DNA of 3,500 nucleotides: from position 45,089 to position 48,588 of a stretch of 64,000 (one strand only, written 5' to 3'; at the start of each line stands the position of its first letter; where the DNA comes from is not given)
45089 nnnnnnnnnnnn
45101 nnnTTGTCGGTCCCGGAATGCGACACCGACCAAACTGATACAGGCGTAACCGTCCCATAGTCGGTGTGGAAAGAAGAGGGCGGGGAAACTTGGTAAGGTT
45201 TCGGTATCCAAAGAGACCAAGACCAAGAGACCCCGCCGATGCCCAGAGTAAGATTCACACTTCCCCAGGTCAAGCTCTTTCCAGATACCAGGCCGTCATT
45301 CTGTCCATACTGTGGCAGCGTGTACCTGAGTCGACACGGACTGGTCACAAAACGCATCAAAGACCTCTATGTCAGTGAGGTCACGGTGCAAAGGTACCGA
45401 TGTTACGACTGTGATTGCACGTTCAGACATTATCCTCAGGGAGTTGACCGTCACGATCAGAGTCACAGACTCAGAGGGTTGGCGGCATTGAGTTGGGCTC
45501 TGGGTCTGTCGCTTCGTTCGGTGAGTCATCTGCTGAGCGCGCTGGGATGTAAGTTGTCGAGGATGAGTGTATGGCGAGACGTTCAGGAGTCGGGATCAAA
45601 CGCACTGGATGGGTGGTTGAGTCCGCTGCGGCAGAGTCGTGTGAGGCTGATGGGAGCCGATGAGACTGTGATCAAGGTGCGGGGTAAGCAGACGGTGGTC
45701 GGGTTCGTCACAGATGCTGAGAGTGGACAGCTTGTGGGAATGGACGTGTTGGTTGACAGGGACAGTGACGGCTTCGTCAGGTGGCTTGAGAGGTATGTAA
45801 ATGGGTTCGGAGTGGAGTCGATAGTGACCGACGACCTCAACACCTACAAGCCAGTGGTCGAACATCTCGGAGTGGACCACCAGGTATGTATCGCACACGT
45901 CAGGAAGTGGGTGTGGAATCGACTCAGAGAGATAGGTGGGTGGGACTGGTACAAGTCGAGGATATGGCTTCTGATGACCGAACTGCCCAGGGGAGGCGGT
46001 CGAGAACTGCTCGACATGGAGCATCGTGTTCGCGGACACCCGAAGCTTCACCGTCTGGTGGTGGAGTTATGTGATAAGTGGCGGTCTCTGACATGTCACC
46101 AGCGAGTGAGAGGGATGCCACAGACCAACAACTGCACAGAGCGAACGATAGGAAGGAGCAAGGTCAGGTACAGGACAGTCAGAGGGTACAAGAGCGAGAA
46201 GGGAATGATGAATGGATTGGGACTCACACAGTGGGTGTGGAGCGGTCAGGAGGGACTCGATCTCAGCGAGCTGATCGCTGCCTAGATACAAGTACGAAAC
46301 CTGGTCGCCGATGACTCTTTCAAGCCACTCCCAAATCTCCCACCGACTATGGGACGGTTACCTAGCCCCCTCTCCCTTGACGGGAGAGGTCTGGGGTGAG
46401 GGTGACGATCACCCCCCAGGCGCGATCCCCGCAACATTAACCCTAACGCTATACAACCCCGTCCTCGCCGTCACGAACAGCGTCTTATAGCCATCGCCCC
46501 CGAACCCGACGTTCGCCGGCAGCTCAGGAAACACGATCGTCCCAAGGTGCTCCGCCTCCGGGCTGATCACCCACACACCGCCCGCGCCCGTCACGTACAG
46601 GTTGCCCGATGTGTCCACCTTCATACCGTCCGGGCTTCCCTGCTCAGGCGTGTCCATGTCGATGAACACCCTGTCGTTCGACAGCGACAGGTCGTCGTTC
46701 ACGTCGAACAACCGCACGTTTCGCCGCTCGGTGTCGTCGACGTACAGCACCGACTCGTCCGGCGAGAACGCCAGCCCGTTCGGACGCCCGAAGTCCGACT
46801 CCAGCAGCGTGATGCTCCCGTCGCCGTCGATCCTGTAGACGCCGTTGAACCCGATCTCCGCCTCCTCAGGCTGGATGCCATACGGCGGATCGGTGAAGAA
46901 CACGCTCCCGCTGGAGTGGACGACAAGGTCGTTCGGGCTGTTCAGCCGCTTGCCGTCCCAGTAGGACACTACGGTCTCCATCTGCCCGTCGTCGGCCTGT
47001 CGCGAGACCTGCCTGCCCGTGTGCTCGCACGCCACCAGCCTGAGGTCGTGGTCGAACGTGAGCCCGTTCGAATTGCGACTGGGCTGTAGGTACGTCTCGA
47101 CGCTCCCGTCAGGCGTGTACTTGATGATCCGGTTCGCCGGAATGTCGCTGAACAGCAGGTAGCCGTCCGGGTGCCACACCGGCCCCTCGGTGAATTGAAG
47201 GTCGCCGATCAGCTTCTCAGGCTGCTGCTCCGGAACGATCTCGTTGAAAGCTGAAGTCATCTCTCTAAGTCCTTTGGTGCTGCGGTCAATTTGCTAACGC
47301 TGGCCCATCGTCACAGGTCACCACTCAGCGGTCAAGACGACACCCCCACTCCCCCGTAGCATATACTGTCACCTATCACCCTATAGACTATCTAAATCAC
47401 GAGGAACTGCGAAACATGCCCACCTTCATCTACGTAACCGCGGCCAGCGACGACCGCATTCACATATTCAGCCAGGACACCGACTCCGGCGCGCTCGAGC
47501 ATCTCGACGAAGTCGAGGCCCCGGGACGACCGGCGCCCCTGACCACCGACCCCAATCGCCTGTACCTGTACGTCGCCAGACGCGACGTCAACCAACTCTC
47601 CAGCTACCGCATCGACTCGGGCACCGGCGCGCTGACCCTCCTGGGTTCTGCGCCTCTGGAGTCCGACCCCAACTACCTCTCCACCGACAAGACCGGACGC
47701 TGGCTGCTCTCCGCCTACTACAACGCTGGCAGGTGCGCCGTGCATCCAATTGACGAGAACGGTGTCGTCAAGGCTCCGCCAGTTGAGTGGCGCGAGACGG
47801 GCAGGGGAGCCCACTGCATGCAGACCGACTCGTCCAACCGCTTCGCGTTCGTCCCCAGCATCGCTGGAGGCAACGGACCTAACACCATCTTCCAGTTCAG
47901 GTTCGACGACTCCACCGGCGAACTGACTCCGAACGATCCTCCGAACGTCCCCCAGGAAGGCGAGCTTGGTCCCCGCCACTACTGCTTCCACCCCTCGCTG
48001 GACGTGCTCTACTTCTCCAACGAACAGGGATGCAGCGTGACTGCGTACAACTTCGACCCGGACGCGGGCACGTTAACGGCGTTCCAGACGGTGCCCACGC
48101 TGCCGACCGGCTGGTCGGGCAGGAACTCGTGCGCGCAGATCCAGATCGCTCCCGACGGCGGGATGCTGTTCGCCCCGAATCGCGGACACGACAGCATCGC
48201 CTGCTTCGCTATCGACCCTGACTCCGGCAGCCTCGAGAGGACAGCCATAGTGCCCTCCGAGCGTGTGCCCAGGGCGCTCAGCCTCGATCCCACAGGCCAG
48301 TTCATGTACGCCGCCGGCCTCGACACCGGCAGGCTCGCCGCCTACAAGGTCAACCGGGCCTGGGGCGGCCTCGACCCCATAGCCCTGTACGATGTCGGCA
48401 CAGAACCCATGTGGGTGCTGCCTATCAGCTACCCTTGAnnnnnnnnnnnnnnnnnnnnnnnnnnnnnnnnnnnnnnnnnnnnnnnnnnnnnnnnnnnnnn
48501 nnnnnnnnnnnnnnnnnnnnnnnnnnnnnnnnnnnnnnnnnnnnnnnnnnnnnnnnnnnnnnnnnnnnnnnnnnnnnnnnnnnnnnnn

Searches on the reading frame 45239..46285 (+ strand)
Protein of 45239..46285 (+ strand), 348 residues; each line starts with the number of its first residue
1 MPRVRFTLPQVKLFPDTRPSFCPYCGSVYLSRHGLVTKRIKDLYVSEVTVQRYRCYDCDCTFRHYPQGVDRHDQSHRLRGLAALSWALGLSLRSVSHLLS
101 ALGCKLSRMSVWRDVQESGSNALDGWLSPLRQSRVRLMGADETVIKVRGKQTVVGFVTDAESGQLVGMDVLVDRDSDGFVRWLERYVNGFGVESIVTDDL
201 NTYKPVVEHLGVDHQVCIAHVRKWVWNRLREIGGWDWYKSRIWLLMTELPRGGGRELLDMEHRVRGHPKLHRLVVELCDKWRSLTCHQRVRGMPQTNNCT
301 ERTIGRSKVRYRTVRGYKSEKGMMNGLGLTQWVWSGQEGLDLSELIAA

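Call 26: search_protein_families(library=pfam, proteins=[window:45239-46285:+], max_evalue=0.001)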
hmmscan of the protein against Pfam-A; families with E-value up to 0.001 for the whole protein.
window:45239-46285:+ (348 aa): 3 families
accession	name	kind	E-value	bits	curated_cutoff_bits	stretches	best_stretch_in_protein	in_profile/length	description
PF03050.20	DDE_Tnp_IS66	-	2e-09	37.7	23.1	1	82-222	13-157/284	Transposase IS66 family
PF13610.12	DDE_Tnp_IS240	-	4.4e-07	30.5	27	1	140-213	6-80/139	DDE domain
PF14690.11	Zn_ribbon_ISL3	-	0.00057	20.7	25.5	0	19-58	2-47/47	zinc-finger of transposase IS204/IS1001/IS1096/IS1165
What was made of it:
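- On Site-specific integrative island (genomic island / IME / ICE): The nearest mobility gene is an IS66-like transposase ORF at 45239-46285 (call 26).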

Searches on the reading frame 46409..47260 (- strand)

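Call 26: search_protein_families(library=pfam, proteins=[window:46409-47260:-], max_evalue=0.001)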
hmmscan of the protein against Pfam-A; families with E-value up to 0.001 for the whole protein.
window:46409-47260:- (283 aa): 2 families
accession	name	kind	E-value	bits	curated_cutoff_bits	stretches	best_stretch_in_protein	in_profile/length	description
PF08450.18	SGL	-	3.7e-56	190.9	26.3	1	23-265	1-244/246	SMP-30/Gluconolactonase/LRE-like region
PF24684.1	Vgb_lyase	-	5.1e-06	25.9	50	1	31-174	148-281/290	Virginiamycin B lyase family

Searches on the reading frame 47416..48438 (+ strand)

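Call 26: search_protein_families(library=pfam, proteins=[window:47416-48438:+], max_evalue=0.001)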
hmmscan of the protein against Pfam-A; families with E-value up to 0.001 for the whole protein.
window:47416-48438:+ (340 aa): 1 family
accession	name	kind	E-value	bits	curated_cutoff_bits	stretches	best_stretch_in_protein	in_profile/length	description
PF10282.15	Lactonase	-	1.2e-69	235.6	21.7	1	6-335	3-343/344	Lactonase, 7-bladed beta-propeller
